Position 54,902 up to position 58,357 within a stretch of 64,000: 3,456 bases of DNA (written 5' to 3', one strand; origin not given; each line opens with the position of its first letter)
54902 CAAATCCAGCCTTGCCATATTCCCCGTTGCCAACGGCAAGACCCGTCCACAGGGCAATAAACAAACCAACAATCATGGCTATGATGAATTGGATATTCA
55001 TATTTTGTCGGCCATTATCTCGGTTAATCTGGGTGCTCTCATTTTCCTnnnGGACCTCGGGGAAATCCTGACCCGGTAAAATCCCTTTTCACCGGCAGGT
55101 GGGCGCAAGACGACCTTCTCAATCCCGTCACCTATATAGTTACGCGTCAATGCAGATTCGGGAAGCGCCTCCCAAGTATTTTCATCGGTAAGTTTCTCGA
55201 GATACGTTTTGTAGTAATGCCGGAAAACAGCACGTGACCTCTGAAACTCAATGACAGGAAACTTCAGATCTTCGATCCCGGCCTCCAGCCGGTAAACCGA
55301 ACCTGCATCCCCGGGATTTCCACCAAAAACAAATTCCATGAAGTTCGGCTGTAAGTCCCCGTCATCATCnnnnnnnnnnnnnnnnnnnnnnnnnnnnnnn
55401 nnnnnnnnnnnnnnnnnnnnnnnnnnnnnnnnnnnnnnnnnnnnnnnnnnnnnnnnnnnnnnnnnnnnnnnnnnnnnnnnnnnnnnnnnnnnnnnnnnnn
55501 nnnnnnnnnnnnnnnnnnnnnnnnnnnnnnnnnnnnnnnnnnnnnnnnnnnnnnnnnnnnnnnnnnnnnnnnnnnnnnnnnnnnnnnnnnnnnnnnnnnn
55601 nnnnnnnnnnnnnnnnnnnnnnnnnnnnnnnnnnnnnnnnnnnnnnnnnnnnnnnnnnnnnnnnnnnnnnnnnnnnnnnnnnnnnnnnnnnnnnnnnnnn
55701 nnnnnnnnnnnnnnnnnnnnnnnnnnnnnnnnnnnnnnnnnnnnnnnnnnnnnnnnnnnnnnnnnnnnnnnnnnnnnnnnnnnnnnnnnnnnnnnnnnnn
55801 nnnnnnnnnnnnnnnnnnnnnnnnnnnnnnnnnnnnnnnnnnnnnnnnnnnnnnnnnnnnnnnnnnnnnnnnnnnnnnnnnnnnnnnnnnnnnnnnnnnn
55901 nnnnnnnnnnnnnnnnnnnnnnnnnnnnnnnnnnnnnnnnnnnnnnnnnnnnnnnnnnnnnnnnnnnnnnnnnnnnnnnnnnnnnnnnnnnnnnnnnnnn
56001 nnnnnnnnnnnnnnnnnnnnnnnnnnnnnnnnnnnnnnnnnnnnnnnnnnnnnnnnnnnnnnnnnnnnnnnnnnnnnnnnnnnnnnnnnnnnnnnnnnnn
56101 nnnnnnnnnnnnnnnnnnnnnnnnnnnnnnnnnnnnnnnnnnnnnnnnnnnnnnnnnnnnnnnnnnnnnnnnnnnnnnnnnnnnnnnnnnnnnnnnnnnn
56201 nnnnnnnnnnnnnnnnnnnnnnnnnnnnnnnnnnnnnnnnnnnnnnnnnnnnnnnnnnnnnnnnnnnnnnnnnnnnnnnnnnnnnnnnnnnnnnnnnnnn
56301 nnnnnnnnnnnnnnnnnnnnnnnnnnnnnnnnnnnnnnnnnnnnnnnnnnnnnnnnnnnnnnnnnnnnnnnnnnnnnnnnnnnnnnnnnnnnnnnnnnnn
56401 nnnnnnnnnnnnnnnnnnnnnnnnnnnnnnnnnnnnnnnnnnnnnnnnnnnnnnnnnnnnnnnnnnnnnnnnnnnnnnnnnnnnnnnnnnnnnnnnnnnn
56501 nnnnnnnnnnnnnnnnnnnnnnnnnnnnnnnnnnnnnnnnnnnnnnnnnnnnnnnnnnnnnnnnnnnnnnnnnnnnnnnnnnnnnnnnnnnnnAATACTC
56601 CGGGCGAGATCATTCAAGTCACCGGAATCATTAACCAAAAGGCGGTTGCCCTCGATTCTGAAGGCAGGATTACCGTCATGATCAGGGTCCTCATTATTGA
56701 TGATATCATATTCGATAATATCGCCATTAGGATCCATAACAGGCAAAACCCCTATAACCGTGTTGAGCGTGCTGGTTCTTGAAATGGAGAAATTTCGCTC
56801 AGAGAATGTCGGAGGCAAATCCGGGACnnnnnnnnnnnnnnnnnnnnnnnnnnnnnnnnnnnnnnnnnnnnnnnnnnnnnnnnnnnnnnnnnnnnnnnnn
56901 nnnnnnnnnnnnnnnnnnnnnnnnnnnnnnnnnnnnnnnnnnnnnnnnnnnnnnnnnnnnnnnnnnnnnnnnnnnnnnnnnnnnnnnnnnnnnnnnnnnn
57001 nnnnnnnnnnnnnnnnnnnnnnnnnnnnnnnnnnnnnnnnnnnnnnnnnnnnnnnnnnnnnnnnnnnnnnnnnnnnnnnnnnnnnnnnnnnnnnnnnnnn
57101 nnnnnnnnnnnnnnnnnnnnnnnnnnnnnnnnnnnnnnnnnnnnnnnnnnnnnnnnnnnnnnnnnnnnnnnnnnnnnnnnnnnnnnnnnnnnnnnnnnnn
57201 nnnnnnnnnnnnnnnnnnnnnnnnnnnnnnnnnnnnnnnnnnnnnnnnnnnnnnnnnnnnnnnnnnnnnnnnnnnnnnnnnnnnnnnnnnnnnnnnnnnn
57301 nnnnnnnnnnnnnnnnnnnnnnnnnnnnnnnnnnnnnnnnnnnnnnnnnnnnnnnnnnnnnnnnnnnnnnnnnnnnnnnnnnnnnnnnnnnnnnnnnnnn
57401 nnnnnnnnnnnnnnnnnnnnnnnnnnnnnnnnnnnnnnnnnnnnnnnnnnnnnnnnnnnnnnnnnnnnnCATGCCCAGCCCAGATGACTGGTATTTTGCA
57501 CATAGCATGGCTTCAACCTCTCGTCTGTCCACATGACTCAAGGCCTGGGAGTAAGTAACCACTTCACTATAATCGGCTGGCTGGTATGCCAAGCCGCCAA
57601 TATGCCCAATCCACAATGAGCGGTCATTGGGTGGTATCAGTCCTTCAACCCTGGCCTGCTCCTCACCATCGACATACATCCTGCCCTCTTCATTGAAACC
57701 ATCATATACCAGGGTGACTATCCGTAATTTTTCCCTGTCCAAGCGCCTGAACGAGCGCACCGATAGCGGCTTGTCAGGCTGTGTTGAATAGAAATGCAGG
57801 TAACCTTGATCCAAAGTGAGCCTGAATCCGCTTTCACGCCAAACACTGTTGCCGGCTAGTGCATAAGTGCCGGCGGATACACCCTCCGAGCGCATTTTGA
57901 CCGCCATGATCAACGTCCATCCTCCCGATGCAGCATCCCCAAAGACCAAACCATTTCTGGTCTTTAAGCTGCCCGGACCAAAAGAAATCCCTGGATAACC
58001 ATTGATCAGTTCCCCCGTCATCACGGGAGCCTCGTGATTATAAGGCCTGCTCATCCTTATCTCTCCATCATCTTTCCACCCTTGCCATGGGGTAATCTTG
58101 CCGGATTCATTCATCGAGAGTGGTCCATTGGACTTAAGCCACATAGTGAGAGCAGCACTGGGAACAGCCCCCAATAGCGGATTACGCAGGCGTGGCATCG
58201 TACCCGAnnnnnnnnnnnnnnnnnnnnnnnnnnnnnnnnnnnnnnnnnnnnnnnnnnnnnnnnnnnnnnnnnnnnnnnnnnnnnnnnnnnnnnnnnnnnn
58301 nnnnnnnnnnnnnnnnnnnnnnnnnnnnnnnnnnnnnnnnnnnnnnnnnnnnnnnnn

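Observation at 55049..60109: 1686-aa operon-embedded secreted protein with an unusual domain combination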

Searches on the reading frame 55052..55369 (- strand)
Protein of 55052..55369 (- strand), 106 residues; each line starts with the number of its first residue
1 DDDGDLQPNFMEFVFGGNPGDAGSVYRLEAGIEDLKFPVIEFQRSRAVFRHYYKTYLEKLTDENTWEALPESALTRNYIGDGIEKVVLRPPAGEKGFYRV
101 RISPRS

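Call 31: search_protein_families(library=pfam, proteins=[window:55052-55369:-], max_evalue=10)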
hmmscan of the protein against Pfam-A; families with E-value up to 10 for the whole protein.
seq(106 aa): 1 family
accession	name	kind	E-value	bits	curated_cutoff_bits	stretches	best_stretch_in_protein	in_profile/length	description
PF10725.14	DUF2517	-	0.17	12.2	25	1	35-73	22-60/61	Protein of unknown function (DUF2517)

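Call 44: search_protein_representatives(alignment_id=A3)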
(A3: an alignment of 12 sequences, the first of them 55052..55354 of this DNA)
Query: 12 sequences, 98 profile positions. Proteins with E-value up to 0.001 (for the whole library): 192; up to 1e-10: 17; up to 1e-30: 0. The best 150 are listed.
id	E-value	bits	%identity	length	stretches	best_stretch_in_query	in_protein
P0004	2.4e-28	114.7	-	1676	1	2-98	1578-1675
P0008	3.6e-24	101.3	-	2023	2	2-97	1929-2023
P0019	1.3e-23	99.5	-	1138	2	2-96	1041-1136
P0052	1.1e-22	96.5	-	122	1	2-98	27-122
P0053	3.7e-21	91.6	-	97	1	6-98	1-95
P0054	9.5e-19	83.9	-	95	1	6-98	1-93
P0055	1.8e-14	70.2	-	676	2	2-96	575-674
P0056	3.6e-14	69.2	-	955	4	2-46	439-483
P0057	4.1e-14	69.1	-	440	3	2-94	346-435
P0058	1.8e-13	67.0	-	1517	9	2-21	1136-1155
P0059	2.1e-13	66.8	-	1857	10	2-22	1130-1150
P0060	2.4e-13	66.6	-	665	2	2-94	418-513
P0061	5.2e-13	65.5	-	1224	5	2-47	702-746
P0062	5.8e-12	62.1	-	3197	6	10-40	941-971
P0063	1.2e-11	61.1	-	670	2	2-95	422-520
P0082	3.0e-07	47.1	-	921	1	2-96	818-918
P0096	2.7e-06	44.0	-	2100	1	1-95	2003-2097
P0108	1.5e-05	41.6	-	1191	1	2-96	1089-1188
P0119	2.7e-05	40.8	-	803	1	2-96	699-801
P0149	1.2e-04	38.7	-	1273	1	2-97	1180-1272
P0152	1.4e-04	38.5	-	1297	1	2-97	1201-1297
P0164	2.0e-04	38.0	-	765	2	2-96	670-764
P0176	2.2e-04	37.8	-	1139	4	2-96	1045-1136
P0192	4.2e-04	37.0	-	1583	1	2-97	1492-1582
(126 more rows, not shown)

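Call 50: search_protein_families(library=pfam, alignment_id=A6, max_evalue=0.0001)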
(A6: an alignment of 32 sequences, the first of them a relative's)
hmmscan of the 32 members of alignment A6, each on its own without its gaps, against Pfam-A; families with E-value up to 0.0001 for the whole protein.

A. member 1, P0055 (676 aa): 2 families
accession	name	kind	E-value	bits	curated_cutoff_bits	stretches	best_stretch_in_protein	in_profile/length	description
PF17164.10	DUF5122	-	9.5e-55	183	27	3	322-354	4-36/36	Domain of unknown function (DUF5122) beta-propeller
PF07494.17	Reg_prop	-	1.6e-05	25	20.4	0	310-329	4-23/24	Two component regulator propeller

B. families by the number of members that match (of 32 scanned): 54 families (the first 25 are shown)
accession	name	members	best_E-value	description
PF18884.5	TSP3_bac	8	1.1e-27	Bacterial TSP3 repeat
PF13895.12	Ig_2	7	8.6e-64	Immunoglobulin domain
PF13927.12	Ig_3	7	1.8e-63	Immunoglobulin domain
PF07679.22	I-set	7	3.7e-60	Immunoglobulin I-set domain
PF00047.31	ig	4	5.9e-20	Immunoglobulin domain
PF25390.1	WD40_RLD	3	6.3e-84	RCC1-like domain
PF00415.24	RCC1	3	9.2e-49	Regulator of chromosome condensation (RCC1) repeat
PF13540.12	RCC1_2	3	5.7e-41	Regulator of chromosome condensation (RCC1) repeat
PF17164.10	DUF5122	2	5.9e-56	Domain of unknown function (DUF5122) beta-propeller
PF13385.13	Laminin_G_3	2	1.6e-17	Concanavalin A-like lectin/glucanases superfamily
PF06832.18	BiPBP_C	2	6e-10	Penicillin-Binding Protein C-terminus Family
PF07494.17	Reg_prop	2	3.6e-08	Two component regulator propeller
PF07686.23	V-set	2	9.5e-08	Immunoglobulin V-set domain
PF13620.12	CarboxypepD_reg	2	8e-07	Carboxypeptidase regulatory-like domain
PF16655.11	PhoD_N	2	1.6e-06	PhoD-like phosphatase, N-terminal domain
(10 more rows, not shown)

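Call 51: predict_structure(alignment_id=A5)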
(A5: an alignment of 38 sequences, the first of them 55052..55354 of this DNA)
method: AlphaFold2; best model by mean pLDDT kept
length: 101 residues; sequences in the alignment: 38
mean_pLDDT: 89.7   pTM: 0.78
mean pLDDT of the five models: 89.7, 89.4, 89.1, 89.0, 88.7
residues with pLDDT >= 90: 66; 70-90: 32; 50-70: 3; < 50: 0
segments of 3 or more residues with pLDDT < 50: none
pLDDT, mean of each block of 10 residues (from residue 1): 79 79 86 91 94 96 96 93 90 94 82
secondary structure, 60 per line:
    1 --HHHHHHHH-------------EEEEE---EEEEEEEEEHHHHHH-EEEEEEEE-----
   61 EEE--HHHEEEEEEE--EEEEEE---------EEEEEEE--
elements in order: H3-10 E24-28 E32-40 H41-46 E48-55 E61-63 E69-75 E78-83 E93-99

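Call 54: fold_search(model_id=the predicted structure, library=pdb)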
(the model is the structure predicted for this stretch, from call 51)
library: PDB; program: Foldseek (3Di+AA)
matches with E <= 10: 1182; with E <= 0.001: 0
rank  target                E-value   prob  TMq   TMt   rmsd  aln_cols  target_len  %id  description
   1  6nmy_D                1.7e-03  1.00  0.53  0.30   3.7        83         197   16  A Cytokine-receptor complex (released 2020-01-22)
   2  5dwu_B                9.6e-03  1.00  0.48  0.30   4.7        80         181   14  Beta common receptor in complex with a Fab (released 2015-12-30)
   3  6nmy_B                1.1e-02  1.00  0.51  0.29   4.0        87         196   15  A Cytokine-receptor complex (released 2020-01-22)
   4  4qqv_D                1.3e-02  1.00  0.46  0.19   4.2        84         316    8  Extracellular domains of mouse IL-3 beta receptor (released 2014-09-03)
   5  8v9x                  1.5e-02  1.00  0.49  0.45   4.6       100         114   12  X-ray crystal structure of JGFN4 complex with fentanyl (released 2024-08-07)
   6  8v9w_A                1.6e-02  1.00  0.49  0.45   4.7       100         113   12  X-ray crystal structure of JGFN4 complexed with fentanyl (released 2024-08-07)
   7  6gf6_A                1.7e-02  0.98  0.41  0.39   9.7       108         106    8  Molecular basis of egg coat filament cross-linking: high-resolution structure of the partially deglycosylated ZP1 ZP-N (released 2019-06-19)
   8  6gf7_A                1.7e-02  0.98  0.40  0.39  10.4       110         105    9  Molecular basis of egg coat filament cross-linking: Zn-SAD structure of the partially deglycosylated ZP1 ZP-N1 domain  (released 2019-06-19)
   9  4nkq_A                2.2e-02  1.00  0.52  0.16   3.8        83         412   16  Structure of a Cytokine Receptor Complex (released 2015-09-23)
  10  8tld_B                2.4e-02  0.99  0.43  0.46   4.5        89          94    8  Structure of the IL-5 Signaling Complex (released 2024-04-10)
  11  2gys_B                2.8e-02  0.99  0.42  0.14   4.3        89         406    8  2.7 A structure of the extracellular domains of the human beta common receptor involved in IL-3, IL-5, and GM-CSF sign (released 2006-06-20)
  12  1ern_B                3.0e-02  1.00  0.48  0.27   3.9        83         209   12  NATIVE STRUCTURE OF THE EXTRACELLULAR DOMAIN OF ERYTHROPOIETIN (EPO) RECEPTOR [EBP] (released 2000-01-07)
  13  6mof_B                3.0e-02  0.99  0.42  0.24   4.4        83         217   14  Monomeric DARPin G2 complex with EpoR (released 2019-06-05)
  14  6gf7_B                3.1e-02  0.95  0.40  0.39  11.0       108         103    8  Molecular basis of egg coat filament cross-linking: Zn-SAD structure of the partially deglycosylated ZP1 ZP-N1 domain  (released 2019-06-19)
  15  1eba_A                3.3e-02  0.99  0.47  0.26   5.1        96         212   14  COMPLEX BETWEEN THE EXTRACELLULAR DOMAIN OF ERYTHROPOIETIN (EPO) RECEPTOR [EBP] AND AN INACTIVE PEPTIDE [EMP33] CONTAI (released 1998-11-11)
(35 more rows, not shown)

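Call 60: list_cluster_members(proteins=[P0055, P0082, P0096, P0108, P0119, P0149, P0152, P0164, P0176, P0192])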
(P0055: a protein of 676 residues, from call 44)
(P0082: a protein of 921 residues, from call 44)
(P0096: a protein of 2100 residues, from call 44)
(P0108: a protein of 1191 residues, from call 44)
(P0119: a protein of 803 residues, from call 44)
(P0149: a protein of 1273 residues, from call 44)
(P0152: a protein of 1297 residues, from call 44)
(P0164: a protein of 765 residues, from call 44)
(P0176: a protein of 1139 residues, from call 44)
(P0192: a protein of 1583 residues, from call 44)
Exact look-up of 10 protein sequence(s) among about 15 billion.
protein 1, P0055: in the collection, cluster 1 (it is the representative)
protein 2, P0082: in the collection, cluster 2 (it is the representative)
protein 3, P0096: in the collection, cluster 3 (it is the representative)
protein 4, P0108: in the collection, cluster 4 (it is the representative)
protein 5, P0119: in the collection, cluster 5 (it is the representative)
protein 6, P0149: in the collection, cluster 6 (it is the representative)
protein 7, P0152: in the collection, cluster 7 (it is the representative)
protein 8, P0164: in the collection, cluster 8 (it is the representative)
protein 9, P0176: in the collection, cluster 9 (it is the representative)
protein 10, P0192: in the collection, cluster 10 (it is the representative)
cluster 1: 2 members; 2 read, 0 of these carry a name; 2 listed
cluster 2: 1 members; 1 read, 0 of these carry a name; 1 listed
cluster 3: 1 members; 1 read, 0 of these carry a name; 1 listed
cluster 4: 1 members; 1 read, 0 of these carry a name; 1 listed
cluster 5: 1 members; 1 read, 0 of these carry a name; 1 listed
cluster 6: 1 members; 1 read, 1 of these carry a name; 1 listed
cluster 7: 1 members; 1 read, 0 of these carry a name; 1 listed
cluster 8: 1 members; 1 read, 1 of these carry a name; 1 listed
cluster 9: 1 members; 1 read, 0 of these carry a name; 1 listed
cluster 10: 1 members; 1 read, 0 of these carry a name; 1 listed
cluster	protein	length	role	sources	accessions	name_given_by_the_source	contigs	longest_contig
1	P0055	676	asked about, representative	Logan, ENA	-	-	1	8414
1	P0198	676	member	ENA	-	-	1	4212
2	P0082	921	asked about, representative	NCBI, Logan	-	-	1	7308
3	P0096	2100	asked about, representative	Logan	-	-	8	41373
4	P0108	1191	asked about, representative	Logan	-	-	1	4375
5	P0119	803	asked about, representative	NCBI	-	-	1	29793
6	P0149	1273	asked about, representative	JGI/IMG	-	Zn-dependent metalloprotease/methionine-rich copper-binding protein CopC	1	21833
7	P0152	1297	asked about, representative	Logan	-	-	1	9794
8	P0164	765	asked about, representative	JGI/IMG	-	hypothetical protein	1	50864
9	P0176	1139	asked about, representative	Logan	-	-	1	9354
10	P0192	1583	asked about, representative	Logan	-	-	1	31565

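Call 65: find_homologous_proteins(query=A5, max_evalue=0.001)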
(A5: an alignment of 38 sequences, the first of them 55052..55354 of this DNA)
Query A5 (38 sequences) (101 aa, profile of the alignment): 42 proteins with E <= 0.001 among 855 candidates.
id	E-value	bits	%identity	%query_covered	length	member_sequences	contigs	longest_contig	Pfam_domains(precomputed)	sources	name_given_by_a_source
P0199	2.5e-14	71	-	-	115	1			-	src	-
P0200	5.5e-13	67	-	-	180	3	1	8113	-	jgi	jgi:hypothetical protein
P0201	7.3e-13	67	24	91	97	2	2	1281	-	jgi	jgi:hypothetical protein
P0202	8.9e-13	66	-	-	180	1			-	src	-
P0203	1.2e-12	66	24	91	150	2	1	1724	PF18884.6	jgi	-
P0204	2.0e-11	62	-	-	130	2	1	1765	-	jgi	jgi:hypothetical protein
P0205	2.2e-11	62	-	-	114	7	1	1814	-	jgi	jgi:hypothetical protein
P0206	4.1e-11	61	-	-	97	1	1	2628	-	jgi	-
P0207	4.4e-11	61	28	91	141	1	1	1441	PF18884.6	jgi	jgi:hypothetical protein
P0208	4.6e-11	61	-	-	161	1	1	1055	PF18884.6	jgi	-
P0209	1.4e-10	59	-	-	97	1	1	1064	-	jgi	jgi:hypothetical protein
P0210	9.3e-10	57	-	-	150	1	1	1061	PF18884.6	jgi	jgi:hypothetical protein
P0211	9.9e-10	57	25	92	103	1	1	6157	PF18884.6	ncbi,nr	ncbi:MAG: thrombospondin type 3 repeat-containing protein [Verrucomicrobia subdivision 3 bacterium]|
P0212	1.0e-9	56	-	-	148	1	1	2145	PF18884.6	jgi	jgi:hypothetical protein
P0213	1.3e-9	56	-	-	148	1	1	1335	PF18884.6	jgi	jgi:hypothetical protein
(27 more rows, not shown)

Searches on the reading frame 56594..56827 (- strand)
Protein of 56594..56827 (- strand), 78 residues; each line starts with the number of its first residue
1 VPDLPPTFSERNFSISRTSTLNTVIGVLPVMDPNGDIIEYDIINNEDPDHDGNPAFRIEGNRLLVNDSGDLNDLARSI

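Call 31: search_protein_families(library=pfam, proteins=[window:56594-56827:-], max_evalue=10)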
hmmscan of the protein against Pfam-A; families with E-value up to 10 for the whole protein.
seq(78 aa): 0 families

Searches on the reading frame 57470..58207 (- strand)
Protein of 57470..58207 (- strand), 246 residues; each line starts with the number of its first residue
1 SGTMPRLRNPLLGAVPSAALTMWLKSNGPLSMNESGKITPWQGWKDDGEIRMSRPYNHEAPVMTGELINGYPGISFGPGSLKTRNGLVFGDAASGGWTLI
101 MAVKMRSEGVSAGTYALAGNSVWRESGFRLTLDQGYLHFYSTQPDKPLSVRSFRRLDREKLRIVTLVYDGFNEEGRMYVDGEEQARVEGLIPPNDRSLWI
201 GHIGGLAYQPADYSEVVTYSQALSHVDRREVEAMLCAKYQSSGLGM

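Call 31: search_protein_families(library=pfam, proteins=[window:57470-58207:-], max_evalue=10)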
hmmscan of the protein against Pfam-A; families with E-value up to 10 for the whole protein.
seq(246 aa): 1 family
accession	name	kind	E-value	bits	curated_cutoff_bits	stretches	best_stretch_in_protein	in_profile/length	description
PF13385.13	Laminin_G_3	-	1.8e-07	31.9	27.6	1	93-225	15-147/151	Concanavalin A-like lectin/glucanases superfamily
